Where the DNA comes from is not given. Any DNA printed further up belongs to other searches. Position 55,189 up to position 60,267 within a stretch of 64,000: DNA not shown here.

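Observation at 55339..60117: Single polypeptide fusing a MrfA/YprA-like helicase (with DUF1998) to a MrfB-like DEDDh exonuclease through HEAT-like repeats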

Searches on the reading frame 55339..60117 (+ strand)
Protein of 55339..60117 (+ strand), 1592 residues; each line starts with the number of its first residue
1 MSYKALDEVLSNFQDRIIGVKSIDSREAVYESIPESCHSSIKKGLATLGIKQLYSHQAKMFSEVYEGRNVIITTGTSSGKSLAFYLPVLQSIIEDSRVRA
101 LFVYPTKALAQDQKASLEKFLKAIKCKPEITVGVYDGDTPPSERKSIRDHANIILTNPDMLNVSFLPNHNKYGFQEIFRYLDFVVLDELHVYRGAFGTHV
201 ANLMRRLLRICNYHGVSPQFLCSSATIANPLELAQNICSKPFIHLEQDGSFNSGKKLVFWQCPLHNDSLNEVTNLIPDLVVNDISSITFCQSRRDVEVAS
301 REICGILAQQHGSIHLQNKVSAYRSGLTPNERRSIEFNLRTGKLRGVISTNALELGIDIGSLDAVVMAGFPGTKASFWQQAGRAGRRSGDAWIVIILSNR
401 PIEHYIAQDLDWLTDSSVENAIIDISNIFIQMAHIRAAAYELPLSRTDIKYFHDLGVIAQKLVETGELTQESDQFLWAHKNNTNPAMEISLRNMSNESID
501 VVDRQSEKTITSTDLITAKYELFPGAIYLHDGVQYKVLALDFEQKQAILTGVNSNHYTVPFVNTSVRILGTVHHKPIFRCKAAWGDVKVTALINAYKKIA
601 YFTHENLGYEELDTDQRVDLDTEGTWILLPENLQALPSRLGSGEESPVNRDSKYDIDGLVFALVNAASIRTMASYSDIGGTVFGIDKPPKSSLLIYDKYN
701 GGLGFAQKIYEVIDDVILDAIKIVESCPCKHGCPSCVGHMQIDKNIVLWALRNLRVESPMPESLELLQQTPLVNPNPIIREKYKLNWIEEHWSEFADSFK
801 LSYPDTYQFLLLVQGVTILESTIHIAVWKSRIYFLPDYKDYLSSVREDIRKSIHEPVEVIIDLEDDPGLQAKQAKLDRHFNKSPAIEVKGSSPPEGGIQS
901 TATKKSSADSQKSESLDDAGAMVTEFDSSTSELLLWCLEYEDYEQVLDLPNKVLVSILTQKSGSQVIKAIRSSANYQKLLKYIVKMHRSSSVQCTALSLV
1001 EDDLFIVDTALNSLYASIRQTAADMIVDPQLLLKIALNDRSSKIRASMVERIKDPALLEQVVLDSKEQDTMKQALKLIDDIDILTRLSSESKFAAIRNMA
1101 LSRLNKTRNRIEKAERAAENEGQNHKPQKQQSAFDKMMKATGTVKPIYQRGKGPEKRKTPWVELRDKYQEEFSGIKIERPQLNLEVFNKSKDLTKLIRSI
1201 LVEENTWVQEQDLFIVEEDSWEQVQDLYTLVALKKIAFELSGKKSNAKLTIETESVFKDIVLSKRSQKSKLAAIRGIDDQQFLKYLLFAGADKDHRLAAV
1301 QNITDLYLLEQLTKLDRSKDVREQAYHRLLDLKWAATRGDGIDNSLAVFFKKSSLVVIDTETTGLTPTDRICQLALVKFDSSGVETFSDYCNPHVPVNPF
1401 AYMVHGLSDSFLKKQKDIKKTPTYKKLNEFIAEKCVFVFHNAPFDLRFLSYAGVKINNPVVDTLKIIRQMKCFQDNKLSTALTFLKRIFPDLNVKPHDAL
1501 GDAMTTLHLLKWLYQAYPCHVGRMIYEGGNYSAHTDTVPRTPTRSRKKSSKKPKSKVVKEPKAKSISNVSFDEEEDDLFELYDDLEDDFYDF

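Call 3: search_protein_families(library=pfam, proteins=[window:55339-60117:+], max_evalue=0.1)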
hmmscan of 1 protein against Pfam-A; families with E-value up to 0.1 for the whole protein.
window:55339-60117:+ (1592 aa): 10 families
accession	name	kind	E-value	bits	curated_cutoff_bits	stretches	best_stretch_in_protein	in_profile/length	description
PF00270.35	DEAD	-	2.6e-30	105.8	26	1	55-229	2-162/167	DEAD/DEAH box helicase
PF00929.31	RNase_T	-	1.8e-25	90.8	24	1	1356-1509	1-163/164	Exonuclease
PF00271.37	Helicase_C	-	5e-17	62.6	23.5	1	281-387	13-109/110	Helicase conserved C-terminal domain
PF09369.15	MZB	-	6.3e-17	62.5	24.2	1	662-737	4-80/80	MrfA Zn-binding domain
PF22982.3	WHD_HRQ1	-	4.7e-10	40.8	27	1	423-493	1-69/70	ATP-dependent helicase HRQ1, winged helix domain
PF04851.21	ResIII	-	1.6e-06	28.6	22.5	1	52-194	3-139/164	Type III restriction enzyme, res subunit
PF01612.26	DNA_pol_A_exo1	-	4.4e-05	23.8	23.6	1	1351-1465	18-106/173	3'-5' exonuclease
PF21762.3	DEDDh_C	-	0.00095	19.8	27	1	1431-1510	104-185/188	DNA polymerase III subunit epsilon-like, C-terminal domain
PF13482.12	RNase_H_2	-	0.0011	19.4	22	1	1358-1479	3-107/165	RNase_H superfamily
PF16473.11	Rv2179c-like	-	0.0014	18.8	27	1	1356-1508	3-171/177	3'-5' exoribonuclease Rv2179c-like domain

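Call 4: search_protein_families(library=padloc, proteins=[window:55339-60117:+], max_evalue=0.01)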
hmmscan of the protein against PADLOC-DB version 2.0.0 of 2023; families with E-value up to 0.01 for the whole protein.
window:55339-60117:+ (1592 aa): 56 families (the best 25 are shown)
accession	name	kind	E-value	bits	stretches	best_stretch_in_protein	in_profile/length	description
PDLC00036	DruE3|DruE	-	5.5e-41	137.7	3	52-230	92-288/2023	SNF2 family N-terminal domain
PDLC00037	DruE3|DruE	-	2.6e-39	132.8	3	52-230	101-302/2055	SNF2 family N-terminal domain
PDLC02503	BrxHI|BrxHII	-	8.6e-39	131.4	1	46-399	18-354/698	BrxHI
PDLC00013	DruE1|DruE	-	1e-34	117.7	4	349-466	1088-1208/1776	SNF2 family N-terminal domain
PDLC03960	SngC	-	1.5e-34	117.8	1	39-398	11-373/720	-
PDLC01247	DEDDh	-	6.8e-31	105.8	1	1356-1510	1-138/139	"CAS-I,CAS-II,CAS-III,CAS-IV,CAS-V,CAS-VI; associated"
PDLC00051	DruE4|DruE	-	5.3e-30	101.8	3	39-97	80-138/1829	SNF2 family N-terminal domain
PDLC02501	BrxHI|BrxHII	-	2.6e-28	96.6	1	46-401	17-356/925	BrxHI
PDLC00015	DruE2|DruE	-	3.6e-28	95.9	3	33-97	74-142/1887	SNF2 family N-terminal domain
PDLC00035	DruE3|DruE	-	4.1e-26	89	2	51-229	101-301/1460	SNF2 family N-terminal domain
PDLC00014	DruE2|DruE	-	2e-25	86.5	3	44-96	101-152/1928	SNF2 family N-terminal domain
PDLC02896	DpdJ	-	4.2e-25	85.7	3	66-145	179-270/1487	DpdJ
PDLC02570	DrmA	-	1.3e-21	74.7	2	184-435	413-673/851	DrmA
PDLC01533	Cas3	-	1.9e-20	70.8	1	54-229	37-208/897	CAS-I; effector_G3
PDLC03928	PsyrT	-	5.7e-18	62.6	1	49-399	17-346/689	-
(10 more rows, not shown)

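Call 8: search_protein_families(library=ncbifam, proteins=[window:55339-60117:+], max_evalue=0.001)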
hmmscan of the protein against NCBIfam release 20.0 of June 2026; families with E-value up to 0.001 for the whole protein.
window:55339-60117:+ (1592 aa): 43 families (the best 25 are shown)
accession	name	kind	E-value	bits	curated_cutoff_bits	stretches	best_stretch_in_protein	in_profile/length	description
TIGR03817.1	DECH_helic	hypoth_equivalog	1.2e-169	566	874.1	1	20-737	4-714/742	helicase/secretion neighborhood putative DEAH-box helicase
TIGR04121.1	DEXH_lig_assoc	equivalog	2e-39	134.9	850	1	53-403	14-362/804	ligase-associated DNA damage response DEXH box helicase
NF010338.0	PRK13767.1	equivalog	1.1e-30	106.6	849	1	53-389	34-387/877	ATP-dependent helicase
NF041067.1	DpdJ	equivalog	3.3e-22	78.1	800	2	66-146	169-260/1482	protein DpdJ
NF005289.0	PRK06807.1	equivalog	2.3e-19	69.8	335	1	1354-1508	9-163/313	3'-5' exonuclease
NF005906.0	PRK07883.1-4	equivalog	2.7e-18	65.7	495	1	1352-1514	5-168/563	DEDD exonuclease domain-containing protein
NF007284.0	PRK09751.1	equivalog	1.1e-16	59.3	1496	2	328-389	360-421/1538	ATP-dependent helicase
NF005907.0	PRK07883.1-5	equivalog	1.9e-16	59.6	454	1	1352-1513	27-191/584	DEDD exonuclease domain-containing protein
NF002654.0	PRK02362.1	equivalog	1.1e-15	57.1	887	1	40-309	11-269/739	ATP-dependent DNA helicase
NF041063.1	DpdF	equivalog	1.9e-15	56.5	550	2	66-228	157-323/813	protein DpdF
TIGR01406.1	dnaQ_proteo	equivalog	1.1e-14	54.7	222.7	1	1356-1478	3-135/231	DNA polymerase III subunit epsilon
NF004316.1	PRK05711.1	equivalog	4.4e-14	52.7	196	1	1356-1479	4-137/234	DNA polymerase III subunit epsilon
NF005904.0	PRK07883.1-2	equivalog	1.1e-13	50.4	969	1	1339-1550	18-227/584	DEDD exonuclease domain-containing protein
NF008744.0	PRK11776.1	equivalog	1.3e-13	50.4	524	1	41-416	15-363/460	ATP-dependent RNA helicase DbpA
NF005927.0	PRK07942.1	subfamily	2.9e-13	50.1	186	1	1350-1518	4-181/232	DNA polymerase III subunit epsilon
NF004963.0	PRK06309.1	equivalog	3.9e-12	46.3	245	1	1354-1509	3-158/232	DNA polymerase III subunit epsilon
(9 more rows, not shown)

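Call 9: search_solved_structures(query=window:55339-60117:+, max_evalue=0.001, show_alignments=0)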
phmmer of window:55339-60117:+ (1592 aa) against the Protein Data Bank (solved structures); distinct sequences matched with E-value up to 0.001: 84 (the best 60 are shown).
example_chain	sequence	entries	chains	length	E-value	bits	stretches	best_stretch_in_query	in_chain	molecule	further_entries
6znp_A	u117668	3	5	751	3.7e-145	488.4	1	2-739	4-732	Uncharacterized ATP-dependent helicase YprA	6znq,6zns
5v9x_A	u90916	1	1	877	1.8e-25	91.7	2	56-312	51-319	ATP-dependent DNA helicase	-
7lhl_A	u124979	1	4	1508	8.8e-25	89.4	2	56-312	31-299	ATP-dependent DNA helicase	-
9tu7_Y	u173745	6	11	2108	7.7e-18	66.4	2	54-228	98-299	DEAD/DEAH box helicase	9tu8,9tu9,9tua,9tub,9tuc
9c5q_C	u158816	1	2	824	2.6e-12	48.1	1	46-218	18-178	DNA polymerase theta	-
5a9f_A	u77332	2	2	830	2.6e-12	48.1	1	46-218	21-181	DNA POLYMERASE THETA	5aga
9bh6_A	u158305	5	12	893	3.2e-12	47.8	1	46-218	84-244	DNA polymerase theta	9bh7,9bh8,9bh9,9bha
8w0a_C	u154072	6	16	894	3.2e-12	47.8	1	46-218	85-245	DNA polymerase theta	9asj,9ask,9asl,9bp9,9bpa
5a9j_A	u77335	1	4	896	3.2e-12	47.8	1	46-218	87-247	DNA POLYMERASE THETA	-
9osw_A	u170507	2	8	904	3.3e-12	47.8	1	46-218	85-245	DNA polymerase theta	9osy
9b15_A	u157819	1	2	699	1.5e-11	45.6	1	32-400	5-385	ATP-dependent DNA helicase Hel308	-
1hv8_A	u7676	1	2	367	3.5e-10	41.1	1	66-400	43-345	PUTATIVE ATP-DEPENDENT RNA HELICASE MJ0669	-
2p6r_A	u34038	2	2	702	3.8e-10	40.9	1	32-400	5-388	afUHEL308 HELICASE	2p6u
5lst_A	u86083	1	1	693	8.6e-10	39.8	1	43-391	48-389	ATP-dependent DNA helicase Q4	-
6l5m_A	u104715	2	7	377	4.9e-09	37.2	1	45-398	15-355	Nucleolar RNA helicase 2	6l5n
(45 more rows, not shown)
